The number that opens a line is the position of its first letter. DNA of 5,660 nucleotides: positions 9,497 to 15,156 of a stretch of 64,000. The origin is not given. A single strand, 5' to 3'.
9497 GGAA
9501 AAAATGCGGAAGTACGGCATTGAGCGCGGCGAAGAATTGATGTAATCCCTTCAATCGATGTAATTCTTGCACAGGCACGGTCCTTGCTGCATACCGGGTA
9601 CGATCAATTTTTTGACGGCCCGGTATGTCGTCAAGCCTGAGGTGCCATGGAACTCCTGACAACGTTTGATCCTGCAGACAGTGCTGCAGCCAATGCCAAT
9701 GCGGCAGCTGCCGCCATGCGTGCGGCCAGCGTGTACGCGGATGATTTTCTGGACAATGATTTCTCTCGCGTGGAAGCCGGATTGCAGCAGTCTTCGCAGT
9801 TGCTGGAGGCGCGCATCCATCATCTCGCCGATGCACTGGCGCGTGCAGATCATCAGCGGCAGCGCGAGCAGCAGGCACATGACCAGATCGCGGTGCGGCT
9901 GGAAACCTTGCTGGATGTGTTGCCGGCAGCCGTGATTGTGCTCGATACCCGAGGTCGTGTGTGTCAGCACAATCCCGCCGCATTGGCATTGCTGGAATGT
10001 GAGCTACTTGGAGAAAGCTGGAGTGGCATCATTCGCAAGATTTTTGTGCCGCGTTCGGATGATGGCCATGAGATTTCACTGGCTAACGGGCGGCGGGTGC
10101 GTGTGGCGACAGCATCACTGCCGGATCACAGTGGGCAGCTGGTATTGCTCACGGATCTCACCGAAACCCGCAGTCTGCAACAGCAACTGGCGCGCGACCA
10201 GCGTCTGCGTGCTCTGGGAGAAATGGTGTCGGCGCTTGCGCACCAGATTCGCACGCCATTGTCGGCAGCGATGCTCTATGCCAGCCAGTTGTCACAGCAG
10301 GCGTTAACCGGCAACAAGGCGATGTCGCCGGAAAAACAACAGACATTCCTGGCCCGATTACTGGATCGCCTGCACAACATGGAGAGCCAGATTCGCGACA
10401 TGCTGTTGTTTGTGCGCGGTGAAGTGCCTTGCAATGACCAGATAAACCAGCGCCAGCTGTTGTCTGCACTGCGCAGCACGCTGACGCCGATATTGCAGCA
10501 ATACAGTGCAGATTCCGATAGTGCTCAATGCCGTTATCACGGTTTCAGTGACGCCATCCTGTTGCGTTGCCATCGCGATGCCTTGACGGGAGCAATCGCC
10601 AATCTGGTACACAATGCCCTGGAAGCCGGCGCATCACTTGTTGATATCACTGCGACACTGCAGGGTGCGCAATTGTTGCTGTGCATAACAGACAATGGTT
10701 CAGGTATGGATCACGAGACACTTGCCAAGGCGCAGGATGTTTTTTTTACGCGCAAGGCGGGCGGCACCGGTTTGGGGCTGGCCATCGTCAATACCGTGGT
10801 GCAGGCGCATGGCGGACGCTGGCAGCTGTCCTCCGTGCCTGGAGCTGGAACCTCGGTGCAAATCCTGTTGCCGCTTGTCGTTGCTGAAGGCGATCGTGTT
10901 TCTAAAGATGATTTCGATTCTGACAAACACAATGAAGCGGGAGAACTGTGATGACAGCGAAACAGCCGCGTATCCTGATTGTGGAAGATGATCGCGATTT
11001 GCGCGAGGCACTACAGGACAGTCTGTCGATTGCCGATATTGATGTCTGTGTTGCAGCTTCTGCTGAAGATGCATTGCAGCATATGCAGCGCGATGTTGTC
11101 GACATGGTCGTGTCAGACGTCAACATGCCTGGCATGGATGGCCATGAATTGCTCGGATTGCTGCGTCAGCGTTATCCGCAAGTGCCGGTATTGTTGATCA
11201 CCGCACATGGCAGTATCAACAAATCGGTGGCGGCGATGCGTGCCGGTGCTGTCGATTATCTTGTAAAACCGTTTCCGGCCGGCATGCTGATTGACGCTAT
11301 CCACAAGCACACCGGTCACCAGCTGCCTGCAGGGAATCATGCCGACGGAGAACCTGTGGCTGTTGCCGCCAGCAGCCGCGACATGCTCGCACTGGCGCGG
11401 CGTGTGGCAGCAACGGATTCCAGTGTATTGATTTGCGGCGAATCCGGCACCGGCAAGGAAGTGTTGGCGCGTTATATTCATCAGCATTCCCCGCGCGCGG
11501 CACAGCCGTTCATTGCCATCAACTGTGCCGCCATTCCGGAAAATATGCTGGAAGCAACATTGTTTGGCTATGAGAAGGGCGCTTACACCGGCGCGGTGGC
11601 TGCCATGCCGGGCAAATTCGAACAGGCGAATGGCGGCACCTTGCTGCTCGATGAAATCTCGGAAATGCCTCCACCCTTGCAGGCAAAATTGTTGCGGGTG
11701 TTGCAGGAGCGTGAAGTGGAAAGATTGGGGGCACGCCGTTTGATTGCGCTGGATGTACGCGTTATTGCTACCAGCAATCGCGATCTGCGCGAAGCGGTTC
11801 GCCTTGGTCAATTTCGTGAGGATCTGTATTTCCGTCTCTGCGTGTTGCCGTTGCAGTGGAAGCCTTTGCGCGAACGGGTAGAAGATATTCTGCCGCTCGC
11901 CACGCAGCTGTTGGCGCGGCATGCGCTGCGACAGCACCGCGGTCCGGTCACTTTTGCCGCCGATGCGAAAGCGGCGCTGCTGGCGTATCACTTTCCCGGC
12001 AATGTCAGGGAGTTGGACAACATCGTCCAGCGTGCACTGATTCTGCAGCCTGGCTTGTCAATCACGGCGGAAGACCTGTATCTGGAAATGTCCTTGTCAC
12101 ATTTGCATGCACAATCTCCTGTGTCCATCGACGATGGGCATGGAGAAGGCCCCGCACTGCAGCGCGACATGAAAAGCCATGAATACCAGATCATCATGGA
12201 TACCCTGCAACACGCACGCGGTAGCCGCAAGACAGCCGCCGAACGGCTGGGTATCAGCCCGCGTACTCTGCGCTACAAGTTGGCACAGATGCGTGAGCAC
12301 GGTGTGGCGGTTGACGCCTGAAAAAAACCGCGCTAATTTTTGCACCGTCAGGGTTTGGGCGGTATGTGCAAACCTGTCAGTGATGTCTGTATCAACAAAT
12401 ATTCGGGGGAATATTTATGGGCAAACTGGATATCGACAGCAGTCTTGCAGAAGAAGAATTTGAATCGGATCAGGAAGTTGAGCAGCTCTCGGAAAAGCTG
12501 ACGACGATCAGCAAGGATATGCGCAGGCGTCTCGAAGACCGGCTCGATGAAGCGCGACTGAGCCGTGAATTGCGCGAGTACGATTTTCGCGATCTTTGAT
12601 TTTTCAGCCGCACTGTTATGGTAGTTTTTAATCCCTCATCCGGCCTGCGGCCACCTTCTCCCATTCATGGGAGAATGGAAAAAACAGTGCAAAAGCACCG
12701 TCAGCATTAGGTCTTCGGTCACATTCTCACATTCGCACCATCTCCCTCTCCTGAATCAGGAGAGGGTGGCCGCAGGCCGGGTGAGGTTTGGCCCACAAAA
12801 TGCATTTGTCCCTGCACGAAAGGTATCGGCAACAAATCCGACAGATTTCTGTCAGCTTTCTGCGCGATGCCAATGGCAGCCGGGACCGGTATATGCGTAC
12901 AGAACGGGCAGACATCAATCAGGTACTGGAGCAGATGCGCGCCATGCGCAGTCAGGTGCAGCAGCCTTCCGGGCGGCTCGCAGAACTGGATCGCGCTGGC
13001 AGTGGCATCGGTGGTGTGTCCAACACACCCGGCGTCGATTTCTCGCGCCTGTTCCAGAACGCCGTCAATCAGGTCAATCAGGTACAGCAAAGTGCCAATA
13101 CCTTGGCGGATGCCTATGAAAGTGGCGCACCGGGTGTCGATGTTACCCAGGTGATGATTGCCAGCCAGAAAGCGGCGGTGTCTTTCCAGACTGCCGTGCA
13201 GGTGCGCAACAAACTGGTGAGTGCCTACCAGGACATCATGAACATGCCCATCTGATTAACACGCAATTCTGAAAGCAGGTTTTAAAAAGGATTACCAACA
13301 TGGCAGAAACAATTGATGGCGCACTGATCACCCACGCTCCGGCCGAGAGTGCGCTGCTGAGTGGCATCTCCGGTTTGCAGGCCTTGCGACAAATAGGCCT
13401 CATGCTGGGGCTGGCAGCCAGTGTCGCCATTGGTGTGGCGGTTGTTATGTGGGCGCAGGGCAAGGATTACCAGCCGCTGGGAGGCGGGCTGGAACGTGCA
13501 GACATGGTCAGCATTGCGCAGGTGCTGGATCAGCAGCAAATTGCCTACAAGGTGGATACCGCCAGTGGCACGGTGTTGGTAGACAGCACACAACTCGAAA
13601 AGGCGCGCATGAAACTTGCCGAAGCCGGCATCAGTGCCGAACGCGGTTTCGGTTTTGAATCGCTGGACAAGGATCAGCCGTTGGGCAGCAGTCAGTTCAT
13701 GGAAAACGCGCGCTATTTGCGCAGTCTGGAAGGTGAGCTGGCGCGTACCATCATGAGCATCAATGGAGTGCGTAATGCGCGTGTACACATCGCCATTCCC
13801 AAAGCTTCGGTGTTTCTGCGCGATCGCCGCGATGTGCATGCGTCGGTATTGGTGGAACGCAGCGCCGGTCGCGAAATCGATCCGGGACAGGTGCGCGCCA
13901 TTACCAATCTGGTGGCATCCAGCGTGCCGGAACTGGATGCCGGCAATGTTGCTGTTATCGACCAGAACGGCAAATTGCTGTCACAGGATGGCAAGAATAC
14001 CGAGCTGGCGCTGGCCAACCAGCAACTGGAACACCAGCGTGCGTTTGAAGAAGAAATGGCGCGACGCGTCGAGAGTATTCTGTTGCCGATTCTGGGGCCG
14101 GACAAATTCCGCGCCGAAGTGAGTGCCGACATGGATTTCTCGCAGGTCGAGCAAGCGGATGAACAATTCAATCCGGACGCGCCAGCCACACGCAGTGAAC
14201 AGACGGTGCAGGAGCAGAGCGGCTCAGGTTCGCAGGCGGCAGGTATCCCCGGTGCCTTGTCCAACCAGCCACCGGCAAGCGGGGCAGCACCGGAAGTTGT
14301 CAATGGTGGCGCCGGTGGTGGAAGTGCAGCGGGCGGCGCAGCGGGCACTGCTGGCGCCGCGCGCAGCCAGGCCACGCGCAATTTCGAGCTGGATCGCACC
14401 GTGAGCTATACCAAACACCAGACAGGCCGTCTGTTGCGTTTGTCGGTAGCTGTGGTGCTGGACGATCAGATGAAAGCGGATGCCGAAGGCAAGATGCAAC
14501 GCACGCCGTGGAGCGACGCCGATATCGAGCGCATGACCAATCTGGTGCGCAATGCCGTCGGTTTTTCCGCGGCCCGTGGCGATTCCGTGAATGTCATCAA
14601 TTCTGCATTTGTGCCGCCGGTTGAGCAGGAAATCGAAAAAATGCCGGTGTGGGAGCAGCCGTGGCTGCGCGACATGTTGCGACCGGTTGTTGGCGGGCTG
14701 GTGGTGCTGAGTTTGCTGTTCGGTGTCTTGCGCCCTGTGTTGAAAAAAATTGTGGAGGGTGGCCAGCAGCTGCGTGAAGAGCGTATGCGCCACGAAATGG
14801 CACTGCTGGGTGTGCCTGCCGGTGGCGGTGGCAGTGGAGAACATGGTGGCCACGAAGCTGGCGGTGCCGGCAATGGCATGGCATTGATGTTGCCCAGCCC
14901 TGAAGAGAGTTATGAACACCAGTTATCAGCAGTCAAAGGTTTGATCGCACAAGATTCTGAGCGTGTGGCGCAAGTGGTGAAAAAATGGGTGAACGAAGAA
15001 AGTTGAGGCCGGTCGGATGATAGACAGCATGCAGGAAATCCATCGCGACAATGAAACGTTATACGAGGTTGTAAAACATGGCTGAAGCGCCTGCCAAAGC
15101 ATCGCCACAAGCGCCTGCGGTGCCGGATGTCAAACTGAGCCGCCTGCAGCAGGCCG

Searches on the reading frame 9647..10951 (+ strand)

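Call 46: search_protein_families(library=pfam, proteins=[window:9647-10951:+], max_evalue=0.001)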
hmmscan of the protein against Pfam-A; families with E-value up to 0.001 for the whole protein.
window:9647-10951:+ (434 aa): 5 families
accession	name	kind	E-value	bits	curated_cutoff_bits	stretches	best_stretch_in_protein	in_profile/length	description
PF02518.31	HATPase_c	-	8.1e-21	75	26.4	1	310-410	3-109/111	Histidine kinase-, DNA gyrase B-, and HSP90-like ATPase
PF00512.31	HisKA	-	4.6e-12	46.2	26.9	1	190-259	2-64/66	His Kinase A (phospho-acceptor) domain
PF13188.13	PAS_8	-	6.7e-08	32.6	21.8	1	84-134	2-52/65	PAS domain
PF13589.12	HATPase_c_3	-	3.5e-07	30.7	25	1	314-366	4-57/137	Histidine kinase-, DNA gyrase B-, and HSP90-like ATPase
PF13581.12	HATPase_c_2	-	2.1e-05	25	27.4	1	312-387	35-111/127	Histidine kinase-like ATPase domain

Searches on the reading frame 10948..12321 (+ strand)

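Call 46: search_protein_families(library=pfam, proteins=[window:10948-12321:+], max_evalue=0.001)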
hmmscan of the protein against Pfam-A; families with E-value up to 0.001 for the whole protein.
window:10948-12321:+ (457 aa): 14 families
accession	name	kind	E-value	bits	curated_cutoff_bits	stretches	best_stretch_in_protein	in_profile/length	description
PF00158.32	Sigma54_activat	-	5.9e-68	228.2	20.2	1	142-302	7-167/168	Sigma-54 interaction domain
PF00072.30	Response_reg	-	3.8e-31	108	30.2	1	9-118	1-110/111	Response regulator receiver domain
PF14532.12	Sigma54_activ_2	-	5.9e-20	72.4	25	1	146-304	7-135/138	Sigma-54 interaction domain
PF25601.1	AAA_lid_14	-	8e-20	70.9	27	1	308-385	1-78/87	AAA+ ATPase lid domain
PF02954.25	HTH_8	-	8.5e-13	48.2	22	1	412-447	6-41/42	Bacterial regulatory protein, Fis family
PF07728.20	AAA_5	-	5e-08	33.5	22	1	160-279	2-124/139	AAA domain (dynein-related subfamily)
PF00004.35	AAA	-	5.7e-05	24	21.2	1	160-296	1-130/131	ATPase family associated with various cellular activities (AAA)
PF13191.12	AAA_16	-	6e-05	24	32.6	1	146-262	12-129/167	AAA ATPase domain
PF06490.17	FleQ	-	0.00013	22.6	22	1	8-119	1-104/108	Flagellar regulatory protein FleQ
PF07724.20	AAA_2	-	0.00018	22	27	1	158-283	4-130/166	AAA domain (Cdc48 subfamily)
PF01078.27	Mg_chelatase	-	0.00018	21.4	20.3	0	215-258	93-136/207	Magnesium chelatase, subunit ChlI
PF12840.13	HTH_20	-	0.00042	20.7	27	0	419-453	12-47/51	Helix-turn-helix domain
PF13556.12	HTH_30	-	0.00047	20.3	27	0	423-450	11-38/59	PucR C-terminal helix-turn-helix domain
PF00493.29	MCM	-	0.00095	18.8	23.3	0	156-257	56-150/224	MCM P-loop domain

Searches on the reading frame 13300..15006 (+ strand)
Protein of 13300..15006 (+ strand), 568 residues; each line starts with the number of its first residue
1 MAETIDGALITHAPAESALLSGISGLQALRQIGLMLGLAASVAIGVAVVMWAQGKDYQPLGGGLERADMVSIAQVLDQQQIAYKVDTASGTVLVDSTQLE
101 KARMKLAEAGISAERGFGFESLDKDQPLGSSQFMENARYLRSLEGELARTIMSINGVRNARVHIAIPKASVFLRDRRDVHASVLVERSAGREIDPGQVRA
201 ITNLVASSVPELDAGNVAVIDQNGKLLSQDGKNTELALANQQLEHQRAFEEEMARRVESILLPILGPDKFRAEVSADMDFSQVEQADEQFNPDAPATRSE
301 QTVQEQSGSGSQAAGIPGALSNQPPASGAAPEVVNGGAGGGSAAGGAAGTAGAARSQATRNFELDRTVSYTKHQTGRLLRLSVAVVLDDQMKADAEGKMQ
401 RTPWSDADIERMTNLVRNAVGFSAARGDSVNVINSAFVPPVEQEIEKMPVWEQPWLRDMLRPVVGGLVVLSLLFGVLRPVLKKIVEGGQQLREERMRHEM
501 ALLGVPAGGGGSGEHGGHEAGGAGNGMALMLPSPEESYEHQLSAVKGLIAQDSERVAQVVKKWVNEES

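Call 46: search_protein_families(library=pfam, proteins=[window:13300-15006:+], max_evalue=0.001)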
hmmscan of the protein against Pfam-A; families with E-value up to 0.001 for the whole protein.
window:13300-15006:+ (568 aa): 2 families
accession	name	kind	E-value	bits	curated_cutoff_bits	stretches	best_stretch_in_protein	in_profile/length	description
PF01514.23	YscJ_FliF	-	3.1e-61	206.8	24.4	1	53-229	2-179/179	Secretory protein of YscJ/FliF family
PF08345.17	YscJ_FliF_C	-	6.2e-47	160.2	23.8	1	261-437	1-147/147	Flagellar M-ring protein C-terminal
